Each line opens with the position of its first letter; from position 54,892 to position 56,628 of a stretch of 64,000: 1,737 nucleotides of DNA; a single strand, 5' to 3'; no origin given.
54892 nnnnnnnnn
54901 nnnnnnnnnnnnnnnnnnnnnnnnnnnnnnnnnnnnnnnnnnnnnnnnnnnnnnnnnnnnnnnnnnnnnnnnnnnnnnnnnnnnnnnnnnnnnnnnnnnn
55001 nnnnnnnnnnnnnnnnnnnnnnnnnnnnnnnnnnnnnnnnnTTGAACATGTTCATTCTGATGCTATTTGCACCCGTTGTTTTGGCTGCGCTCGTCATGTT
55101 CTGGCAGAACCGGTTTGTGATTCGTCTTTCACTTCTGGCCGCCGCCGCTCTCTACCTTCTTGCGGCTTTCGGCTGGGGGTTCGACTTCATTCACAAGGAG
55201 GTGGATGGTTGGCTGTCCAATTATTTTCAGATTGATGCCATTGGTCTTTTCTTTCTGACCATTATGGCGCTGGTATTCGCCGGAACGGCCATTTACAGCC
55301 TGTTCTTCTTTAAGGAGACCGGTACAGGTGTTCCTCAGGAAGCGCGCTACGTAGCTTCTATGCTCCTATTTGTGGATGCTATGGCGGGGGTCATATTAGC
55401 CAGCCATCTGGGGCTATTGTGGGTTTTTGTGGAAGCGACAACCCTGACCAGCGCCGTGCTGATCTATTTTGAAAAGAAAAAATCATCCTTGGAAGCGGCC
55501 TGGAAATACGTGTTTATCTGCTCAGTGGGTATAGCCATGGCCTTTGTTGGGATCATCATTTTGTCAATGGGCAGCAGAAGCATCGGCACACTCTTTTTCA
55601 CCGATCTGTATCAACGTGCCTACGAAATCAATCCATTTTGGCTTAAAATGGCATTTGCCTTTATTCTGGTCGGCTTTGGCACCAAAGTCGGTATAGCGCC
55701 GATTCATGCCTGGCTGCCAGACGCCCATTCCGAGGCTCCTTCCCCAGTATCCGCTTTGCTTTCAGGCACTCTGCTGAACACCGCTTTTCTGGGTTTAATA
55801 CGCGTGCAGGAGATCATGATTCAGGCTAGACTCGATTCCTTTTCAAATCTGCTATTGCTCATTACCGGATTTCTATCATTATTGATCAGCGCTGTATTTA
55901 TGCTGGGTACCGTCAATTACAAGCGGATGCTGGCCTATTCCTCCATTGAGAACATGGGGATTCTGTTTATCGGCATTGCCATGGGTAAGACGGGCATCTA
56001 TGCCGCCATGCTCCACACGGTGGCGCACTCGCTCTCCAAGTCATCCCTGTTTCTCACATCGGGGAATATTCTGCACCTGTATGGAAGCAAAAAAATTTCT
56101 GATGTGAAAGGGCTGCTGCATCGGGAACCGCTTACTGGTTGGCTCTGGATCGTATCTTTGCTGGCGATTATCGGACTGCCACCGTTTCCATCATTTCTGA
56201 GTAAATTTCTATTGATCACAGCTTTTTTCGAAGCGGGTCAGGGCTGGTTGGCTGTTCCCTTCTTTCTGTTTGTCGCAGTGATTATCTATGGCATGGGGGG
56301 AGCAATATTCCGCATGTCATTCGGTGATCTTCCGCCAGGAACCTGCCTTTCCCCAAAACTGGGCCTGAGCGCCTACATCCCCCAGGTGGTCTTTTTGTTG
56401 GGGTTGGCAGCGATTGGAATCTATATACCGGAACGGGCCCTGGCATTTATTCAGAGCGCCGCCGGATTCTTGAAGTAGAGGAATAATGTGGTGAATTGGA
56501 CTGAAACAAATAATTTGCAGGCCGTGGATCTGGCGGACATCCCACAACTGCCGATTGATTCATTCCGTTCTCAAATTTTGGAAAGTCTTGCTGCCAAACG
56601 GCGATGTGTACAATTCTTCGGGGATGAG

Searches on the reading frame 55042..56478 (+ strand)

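Call 54: search_protein_families(library=pfam, max_evalue=0.00001, proteins=[window:55042-56478:+])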
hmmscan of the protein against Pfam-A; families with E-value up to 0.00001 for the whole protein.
window:55042-56478:+ (478 aa): 1 family
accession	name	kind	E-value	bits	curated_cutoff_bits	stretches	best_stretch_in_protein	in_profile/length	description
PF00361.26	Proton_antipo_M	-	2.4e-56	191.5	21.5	1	120-406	1-286/294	NADH:quinone oxidoreductase/Mrp antiporter, TM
